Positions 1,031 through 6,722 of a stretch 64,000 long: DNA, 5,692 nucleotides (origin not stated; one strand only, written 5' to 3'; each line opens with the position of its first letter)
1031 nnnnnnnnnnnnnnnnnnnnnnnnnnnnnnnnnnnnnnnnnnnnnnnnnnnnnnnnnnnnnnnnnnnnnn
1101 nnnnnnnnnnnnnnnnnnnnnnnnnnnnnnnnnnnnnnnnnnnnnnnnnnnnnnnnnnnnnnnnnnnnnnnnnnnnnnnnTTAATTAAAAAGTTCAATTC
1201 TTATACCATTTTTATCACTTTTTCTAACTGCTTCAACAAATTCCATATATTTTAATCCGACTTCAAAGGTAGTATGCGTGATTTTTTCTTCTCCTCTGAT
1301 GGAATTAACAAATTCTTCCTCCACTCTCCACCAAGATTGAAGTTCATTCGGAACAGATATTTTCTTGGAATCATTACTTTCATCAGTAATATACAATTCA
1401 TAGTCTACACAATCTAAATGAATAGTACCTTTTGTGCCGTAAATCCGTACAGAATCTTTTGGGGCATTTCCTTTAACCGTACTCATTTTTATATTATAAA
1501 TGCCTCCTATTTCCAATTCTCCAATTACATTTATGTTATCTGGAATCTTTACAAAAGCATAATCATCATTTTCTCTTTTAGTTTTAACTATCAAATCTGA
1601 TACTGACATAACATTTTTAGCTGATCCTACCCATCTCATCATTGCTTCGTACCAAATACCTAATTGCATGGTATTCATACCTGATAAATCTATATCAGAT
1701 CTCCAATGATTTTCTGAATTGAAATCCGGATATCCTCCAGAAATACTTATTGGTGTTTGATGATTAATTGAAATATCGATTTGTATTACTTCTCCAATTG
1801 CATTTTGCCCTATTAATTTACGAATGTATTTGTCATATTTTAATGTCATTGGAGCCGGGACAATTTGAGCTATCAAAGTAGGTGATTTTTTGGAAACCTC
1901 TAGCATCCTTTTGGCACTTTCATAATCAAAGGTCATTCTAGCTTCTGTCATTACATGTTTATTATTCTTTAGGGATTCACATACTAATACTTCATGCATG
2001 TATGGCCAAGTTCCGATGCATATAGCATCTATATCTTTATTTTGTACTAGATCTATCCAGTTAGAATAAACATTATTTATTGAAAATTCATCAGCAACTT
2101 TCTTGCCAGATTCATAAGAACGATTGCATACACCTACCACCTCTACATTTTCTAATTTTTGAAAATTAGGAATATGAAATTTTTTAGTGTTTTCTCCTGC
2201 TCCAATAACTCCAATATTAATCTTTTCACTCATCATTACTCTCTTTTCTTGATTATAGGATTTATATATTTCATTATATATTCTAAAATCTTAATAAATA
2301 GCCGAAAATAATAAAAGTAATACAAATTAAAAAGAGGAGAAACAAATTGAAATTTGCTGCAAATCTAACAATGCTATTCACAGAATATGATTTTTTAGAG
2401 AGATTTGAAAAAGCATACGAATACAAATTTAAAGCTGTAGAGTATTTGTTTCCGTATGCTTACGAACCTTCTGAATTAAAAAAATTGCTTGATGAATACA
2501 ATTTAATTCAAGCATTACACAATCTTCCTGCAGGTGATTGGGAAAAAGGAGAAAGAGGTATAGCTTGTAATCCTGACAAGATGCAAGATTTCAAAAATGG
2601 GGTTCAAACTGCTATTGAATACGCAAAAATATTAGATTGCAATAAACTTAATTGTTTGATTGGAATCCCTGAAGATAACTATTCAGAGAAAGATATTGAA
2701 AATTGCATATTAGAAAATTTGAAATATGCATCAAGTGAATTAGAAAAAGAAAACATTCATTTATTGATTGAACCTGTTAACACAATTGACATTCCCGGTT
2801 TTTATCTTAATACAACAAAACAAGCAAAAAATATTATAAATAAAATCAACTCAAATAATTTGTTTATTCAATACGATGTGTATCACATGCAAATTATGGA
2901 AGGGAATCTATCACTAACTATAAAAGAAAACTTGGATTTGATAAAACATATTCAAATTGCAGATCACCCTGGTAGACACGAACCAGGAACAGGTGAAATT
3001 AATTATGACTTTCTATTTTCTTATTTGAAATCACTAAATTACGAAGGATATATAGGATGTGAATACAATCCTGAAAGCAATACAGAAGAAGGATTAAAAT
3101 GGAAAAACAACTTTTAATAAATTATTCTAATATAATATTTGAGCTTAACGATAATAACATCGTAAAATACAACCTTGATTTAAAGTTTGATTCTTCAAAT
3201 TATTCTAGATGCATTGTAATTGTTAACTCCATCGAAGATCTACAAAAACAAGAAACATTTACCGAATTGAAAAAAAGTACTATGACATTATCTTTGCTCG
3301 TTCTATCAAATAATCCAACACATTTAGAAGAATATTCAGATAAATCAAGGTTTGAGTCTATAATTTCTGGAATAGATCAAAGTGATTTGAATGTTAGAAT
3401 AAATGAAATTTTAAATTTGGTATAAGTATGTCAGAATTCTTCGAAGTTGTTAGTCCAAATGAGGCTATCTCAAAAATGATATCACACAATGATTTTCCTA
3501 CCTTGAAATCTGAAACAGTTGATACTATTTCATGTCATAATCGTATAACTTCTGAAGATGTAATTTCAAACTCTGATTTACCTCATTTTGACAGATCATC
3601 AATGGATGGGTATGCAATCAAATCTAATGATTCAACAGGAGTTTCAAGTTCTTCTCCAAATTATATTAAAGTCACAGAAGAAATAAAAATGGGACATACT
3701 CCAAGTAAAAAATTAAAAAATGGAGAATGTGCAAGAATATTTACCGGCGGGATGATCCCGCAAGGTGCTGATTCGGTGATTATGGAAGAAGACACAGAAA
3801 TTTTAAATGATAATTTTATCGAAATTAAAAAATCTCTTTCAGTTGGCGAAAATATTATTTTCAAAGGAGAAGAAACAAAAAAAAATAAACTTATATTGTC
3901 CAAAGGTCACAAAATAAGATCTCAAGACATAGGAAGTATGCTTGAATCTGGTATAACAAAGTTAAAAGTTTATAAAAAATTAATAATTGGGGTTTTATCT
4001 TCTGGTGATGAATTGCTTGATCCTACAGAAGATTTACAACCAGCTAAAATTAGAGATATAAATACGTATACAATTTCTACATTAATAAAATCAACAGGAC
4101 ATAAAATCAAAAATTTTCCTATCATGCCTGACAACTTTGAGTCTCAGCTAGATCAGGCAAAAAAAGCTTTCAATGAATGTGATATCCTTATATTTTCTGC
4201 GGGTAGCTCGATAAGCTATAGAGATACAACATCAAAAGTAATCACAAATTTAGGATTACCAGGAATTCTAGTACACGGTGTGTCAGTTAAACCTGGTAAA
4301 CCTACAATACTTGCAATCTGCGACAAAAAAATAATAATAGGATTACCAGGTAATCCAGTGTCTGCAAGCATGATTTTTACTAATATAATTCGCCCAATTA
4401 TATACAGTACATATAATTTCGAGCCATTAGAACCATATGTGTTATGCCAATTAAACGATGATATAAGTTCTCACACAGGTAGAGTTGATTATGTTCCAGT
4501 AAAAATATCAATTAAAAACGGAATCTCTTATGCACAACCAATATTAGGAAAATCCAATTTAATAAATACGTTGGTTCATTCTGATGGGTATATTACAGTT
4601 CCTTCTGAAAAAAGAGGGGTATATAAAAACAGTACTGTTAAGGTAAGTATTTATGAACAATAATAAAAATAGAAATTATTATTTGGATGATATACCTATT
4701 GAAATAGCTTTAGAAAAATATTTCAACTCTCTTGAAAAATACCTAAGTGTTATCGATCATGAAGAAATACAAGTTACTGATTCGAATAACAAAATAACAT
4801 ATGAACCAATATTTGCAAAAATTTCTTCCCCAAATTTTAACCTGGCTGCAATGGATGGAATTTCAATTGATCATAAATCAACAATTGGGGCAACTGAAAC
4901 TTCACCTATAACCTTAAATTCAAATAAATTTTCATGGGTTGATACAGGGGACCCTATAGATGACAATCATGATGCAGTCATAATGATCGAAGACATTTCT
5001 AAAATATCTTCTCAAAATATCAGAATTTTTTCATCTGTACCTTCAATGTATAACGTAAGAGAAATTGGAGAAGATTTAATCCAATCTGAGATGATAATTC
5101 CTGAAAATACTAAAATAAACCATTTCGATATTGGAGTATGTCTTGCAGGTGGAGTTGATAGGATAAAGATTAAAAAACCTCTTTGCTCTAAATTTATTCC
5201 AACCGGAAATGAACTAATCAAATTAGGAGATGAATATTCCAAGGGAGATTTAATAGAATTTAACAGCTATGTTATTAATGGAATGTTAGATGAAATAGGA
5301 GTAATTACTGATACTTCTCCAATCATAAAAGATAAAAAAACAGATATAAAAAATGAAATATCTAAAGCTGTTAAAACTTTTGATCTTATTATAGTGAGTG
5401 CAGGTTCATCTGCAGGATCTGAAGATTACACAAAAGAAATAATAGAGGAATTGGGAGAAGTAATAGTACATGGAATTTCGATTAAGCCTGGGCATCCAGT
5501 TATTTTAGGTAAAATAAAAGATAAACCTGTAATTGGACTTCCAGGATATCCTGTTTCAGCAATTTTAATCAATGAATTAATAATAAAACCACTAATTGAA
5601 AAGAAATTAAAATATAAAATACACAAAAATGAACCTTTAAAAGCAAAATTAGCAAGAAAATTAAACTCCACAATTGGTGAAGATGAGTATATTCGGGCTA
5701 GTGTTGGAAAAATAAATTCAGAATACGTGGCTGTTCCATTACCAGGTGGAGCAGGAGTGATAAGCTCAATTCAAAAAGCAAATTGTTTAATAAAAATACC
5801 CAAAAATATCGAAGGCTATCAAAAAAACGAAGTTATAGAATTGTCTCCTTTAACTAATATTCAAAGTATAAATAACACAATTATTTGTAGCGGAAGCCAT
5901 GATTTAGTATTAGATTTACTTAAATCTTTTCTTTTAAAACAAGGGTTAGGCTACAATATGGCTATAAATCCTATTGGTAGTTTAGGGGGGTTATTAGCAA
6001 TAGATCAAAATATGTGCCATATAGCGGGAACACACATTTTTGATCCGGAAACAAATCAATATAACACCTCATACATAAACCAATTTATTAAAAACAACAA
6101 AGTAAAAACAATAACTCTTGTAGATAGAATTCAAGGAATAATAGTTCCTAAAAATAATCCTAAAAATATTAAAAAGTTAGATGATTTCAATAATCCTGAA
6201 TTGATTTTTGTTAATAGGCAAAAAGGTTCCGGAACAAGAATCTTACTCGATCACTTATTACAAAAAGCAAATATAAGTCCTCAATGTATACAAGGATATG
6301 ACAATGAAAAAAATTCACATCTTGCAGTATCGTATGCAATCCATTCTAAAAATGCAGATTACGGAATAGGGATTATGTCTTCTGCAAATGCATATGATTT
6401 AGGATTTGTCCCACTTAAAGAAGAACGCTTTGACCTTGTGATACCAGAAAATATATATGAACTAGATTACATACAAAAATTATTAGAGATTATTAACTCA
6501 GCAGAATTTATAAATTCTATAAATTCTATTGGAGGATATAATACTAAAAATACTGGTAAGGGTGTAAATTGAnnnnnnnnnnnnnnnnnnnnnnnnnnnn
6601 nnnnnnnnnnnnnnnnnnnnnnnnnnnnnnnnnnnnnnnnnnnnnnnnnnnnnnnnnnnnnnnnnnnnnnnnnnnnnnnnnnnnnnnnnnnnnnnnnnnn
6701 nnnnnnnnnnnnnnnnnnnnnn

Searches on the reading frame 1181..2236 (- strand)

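Call 60: search_protein_families(library=pfam, max_evalue=0.00001, proteins=[window:1181-2236:-])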
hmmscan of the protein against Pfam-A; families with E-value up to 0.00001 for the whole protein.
window:1181-2236:- (351 aa): 3 families
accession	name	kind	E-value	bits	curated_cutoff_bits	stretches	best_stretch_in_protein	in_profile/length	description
PF01408.29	GFO_IDH_MocA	-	3.5e-21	76.5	24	1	6-118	1-112/120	Oxidoreductase family, NAD-binding Rossmann fold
PF22725.1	GFO_IDH_MocA_C3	-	4.8e-11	43.2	27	1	137-272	3-123/124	GFO/IDH/MocA C-terminal domain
PF02894.22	GFO_IDH_MocA_C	-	1.4e-09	38.5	22.9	1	139-348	1-217/218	Oxidoreductase family, C-terminal alpha/beta domain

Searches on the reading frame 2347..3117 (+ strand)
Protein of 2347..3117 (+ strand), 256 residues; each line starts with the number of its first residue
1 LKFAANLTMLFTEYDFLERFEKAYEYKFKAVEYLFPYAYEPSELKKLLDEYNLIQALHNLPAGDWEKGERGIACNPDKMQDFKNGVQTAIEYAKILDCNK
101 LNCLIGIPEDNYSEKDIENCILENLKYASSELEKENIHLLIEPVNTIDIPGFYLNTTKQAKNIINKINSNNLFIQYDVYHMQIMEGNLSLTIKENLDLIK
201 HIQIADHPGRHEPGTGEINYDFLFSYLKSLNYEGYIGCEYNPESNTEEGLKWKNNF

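Call 3: search_protein_families(library=pfam, proteins=[window:2347-3117:+])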
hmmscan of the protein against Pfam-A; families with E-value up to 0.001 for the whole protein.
window:2347-3117:+ (256 aa): 1 family
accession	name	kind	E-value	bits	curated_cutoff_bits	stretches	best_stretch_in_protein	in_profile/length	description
PF01261.30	AP_endonuc_2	-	1.3e-44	153.2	31.1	1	20-252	1-245/249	Xylose isomerase-like TIM barrel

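Call 4: search_protein_families(library=ncbifam, proteins=[window:2347-3117:+])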
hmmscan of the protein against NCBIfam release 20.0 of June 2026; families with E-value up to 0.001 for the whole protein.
window:2347-3117:+ (256 aa): 8 families
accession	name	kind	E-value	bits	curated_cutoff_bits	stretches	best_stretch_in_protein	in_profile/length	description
TIGR03234.1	OH-pyruv-isom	equivalog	4.3e-106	353.9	353.45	1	1-252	1-252/254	hydroxypyruvate isomerase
NF043033.1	OxoTetrIsom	equivalog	3.3e-105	351.4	325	1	2-253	3-250/251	2-oxo-tetronate isomerase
NF007444.0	PRK09997.1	equivalog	4.5e-101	337.6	465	1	1-255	2-256/258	hydroxypyruvate isomerase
NF007441.0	PRK09989.1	equivalog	8.5e-63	212.5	412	1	2-254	3-255/258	HPr family phosphocarrier protein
NF041099.2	keto_glucon_epim_IolO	equivalog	2.1e-28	99.4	300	1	21-248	28-255/269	5-keto-L-gluconate epimerase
NF051856.1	PsicseEpim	equivalog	8.1e-15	55.4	300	1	114-239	123-244/287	D-psicose 3-epimerase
NF009689.0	PRK13210.1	subfamily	6.1e-05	22.3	200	1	113-247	122-263/286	L-ribulose-5-phosphate 3-epimerase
TIGR04379.1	myo_inos_iolE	equivalog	0.00049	19.7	290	0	213-239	239-265/290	myo-inosose-2 dehydratase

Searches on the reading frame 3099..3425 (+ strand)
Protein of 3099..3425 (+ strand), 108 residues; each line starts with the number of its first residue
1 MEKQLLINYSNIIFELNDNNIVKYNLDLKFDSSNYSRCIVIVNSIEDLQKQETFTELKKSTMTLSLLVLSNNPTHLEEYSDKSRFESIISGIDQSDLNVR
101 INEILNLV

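Call 3: search_protein_families(library=pfam, proteins=[window:3099-3425:+])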
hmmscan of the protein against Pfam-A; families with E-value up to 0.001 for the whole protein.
window:3099-3425:+ (108 aa): 0 families

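Call 4: search_protein_families(library=ncbifam, proteins=[window:3099-3425:+])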
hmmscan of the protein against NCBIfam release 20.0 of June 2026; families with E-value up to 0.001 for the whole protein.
window:3099-3425:+ (108 aa): 0 families

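Call 43: search_protein_families(library=pfam, max_evalue=1, proteins=[window:3099-3425:+])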
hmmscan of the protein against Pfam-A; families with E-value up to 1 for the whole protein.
window:3099-3425:+ (108 aa): 1 family
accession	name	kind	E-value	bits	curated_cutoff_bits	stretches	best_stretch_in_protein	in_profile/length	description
PF22215.1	MLKL_N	-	0.019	14.9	27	1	40-106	34-102/142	Mixed lineage kinase domain-like N-terminal domain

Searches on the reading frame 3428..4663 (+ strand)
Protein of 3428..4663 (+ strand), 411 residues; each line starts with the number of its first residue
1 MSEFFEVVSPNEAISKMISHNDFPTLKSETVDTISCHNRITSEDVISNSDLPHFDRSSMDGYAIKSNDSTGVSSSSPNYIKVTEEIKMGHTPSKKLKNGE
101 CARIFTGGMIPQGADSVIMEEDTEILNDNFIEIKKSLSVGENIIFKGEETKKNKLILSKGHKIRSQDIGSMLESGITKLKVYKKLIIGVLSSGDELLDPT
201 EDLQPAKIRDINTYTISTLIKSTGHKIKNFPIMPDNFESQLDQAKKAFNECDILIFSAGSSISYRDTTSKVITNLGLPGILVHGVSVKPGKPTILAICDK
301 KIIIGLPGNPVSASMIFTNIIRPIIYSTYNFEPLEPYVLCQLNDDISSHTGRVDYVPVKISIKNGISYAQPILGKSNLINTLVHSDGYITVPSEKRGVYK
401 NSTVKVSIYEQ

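Call 3: search_protein_families(library=pfam, proteins=[window:3428-4663:+])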
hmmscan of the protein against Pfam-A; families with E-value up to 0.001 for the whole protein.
window:3428-4663:+ (411 aa): 3 families
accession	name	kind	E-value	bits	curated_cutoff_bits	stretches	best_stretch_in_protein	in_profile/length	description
PF03453.22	MoeA_N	-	1e-41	142.7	30.8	1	9-175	2-160/160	MoeA N-terminal region (domain I and II)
PF00994.29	MoCF_biosynth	-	1.1e-23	83.9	26.6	1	188-325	1-142/144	Probable molybdopterin binding domain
PF03454.20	MoeA_C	-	1.2e-10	41.9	22.1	1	342-407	4-70/72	MoeA C-terminal region (domain IV)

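Call 4: search_protein_families(library=ncbifam, proteins=[window:3428-4663:+])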
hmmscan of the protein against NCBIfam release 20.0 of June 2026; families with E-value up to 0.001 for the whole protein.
window:3428-4663:+ (411 aa): 7 families
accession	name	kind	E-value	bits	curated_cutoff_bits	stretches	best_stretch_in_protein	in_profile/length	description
NF011068.0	PRK14498.1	equivalog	7.8e-119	397.6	534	1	2-410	4-411/647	molybdopterin biosynthesis protein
NF011067.0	PRK14497.1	equivalog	2.4e-78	264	536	1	7-395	10-391/546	putative molybdopterin biosynthesis protein MoeA/unknown domain fusion protein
NF007960.1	PRK10680.1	equivalog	5.8e-75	252.6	440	1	12-408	5-400/401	molybdopterin molybdotransferase MoeA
NF045515.2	Glp_gephyrin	equivalog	4.9e-62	210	475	1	30-407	21-401/403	molybdotransferase-like divisome protein Glp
NF011060.0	PRK14491.1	equivalog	5.8e-61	206.7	532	1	8-406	200-591/598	bifunctional molybdopterin-guanine dinucleotide biosynthesis adaptor protein MobB/molybdopterin molybdotransferase MoeA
NF050098.1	MoeA_actino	exception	3.6e-58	197.2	560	1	24-407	15-398/400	molybdopterin molybdotransferase MoeA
TIGR00177.1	molyb_syn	domain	2.1e-23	82.9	85.35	1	187-323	4-148/148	molybdenum cofactor synthesis domain-containing protein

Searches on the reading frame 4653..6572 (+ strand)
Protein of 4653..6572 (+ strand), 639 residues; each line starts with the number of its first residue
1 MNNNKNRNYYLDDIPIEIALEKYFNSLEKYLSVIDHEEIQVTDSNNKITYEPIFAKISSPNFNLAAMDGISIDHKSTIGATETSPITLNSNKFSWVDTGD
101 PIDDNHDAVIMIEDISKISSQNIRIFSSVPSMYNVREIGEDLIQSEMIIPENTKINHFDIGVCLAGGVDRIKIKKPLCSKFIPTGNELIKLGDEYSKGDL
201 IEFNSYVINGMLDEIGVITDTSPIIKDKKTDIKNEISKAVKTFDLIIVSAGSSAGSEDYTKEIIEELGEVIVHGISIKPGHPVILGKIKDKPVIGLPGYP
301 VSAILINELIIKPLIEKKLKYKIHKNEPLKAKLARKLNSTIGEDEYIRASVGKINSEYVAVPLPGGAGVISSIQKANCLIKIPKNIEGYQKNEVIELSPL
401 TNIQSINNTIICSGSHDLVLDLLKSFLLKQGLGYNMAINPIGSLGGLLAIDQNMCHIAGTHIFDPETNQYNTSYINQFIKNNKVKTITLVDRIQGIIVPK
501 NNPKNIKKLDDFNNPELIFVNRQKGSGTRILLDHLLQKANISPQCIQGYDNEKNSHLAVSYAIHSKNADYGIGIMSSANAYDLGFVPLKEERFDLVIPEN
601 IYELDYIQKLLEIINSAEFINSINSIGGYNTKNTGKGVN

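Call 3: search_protein_families(library=pfam, proteins=[window:4653-6572:+])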
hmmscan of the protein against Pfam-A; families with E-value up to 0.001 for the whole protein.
window:4653-6572:+ (639 aa): 6 families
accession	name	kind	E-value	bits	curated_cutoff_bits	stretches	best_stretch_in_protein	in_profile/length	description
PF12727.12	PBP_like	-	1.9e-63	213.6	27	1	432-614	9-192/193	PBP superfamily domain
PF03453.22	MoeA_N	-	7.2e-25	88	30.8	1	19-166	6-159/160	MoeA N-terminal region (domain I and II)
PF00994.29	MoCF_biosynth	-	3.4e-24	85.6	26.6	1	189-316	3-143/144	Probable molybdopterin binding domain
PF03454.20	MoeA_C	-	6.5e-14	52.4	22.1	1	330-400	1-72/72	MoeA C-terminal region (domain IV)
PF13531.11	SBP_bac_11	-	2.7e-06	27.8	25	1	472-591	56-183/227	Bacterial extracellular solute-binding protein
PF12974.12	Phosphonate-bd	-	0.00022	21.1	27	1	496-573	89-162/242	ABC transporter, phosphonate, periplasmic substrate-binding protein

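Call 4: search_protein_families(library=ncbifam, proteins=[window:4653-6572:+])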
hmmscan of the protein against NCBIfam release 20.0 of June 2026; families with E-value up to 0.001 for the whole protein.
window:4653-6572:+ (639 aa): 10 families
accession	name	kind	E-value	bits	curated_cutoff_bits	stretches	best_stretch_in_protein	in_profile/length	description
NF011068.0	PRK14498.1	equivalog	7.9e-201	668.5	534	1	6-636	2-642/647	molybdopterin biosynthesis protein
NF007960.1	PRK10680.1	equivalog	1.8e-65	221.3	440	1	31-399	15-400/401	molybdopterin molybdotransferase MoeA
NF011067.0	PRK14497.1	equivalog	1.4e-57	195.5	536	1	16-482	13-472/546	putative molybdopterin biosynthesis protein MoeA/unknown domain fusion protein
NF011060.0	PRK14491.1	equivalog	2.9e-52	178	532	1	29-401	212-595/598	bifunctional molybdopterin-guanine dinucleotide biosynthesis adaptor protein MobB/molybdopterin molybdotransferase MoeA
NF050098.1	MoeA_actino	exception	2e-51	175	560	1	21-397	4-397/400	molybdopterin molybdotransferase MoeA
NF045515.2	Glp_gephyrin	equivalog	1.6e-50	172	475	1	28-398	11-401/403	molybdotransferase-like divisome protein Glp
TIGR00177.1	molyb_syn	domain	2.1e-24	86.2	85.35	1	188-313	6-148/148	molybdenum cofactor synthesis domain-containing protein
NF002947.1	PRK03604.1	equivalog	9.2e-06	25.1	285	1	188-276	150-239/301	bifunctional molybdenum cofactor biosynthesis protein MoaC/MoaB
NF001813.0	PRK00549.1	equivalog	1.3e-05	24.4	379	1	187-266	4-83/414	competence/damage-inducible protein A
TIGR00200.1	cinA_nterm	subfamily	6.3e-05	21.8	243.15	1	186-265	4-83/414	CinA family nicotinamide mononucleotide deamidase-related protein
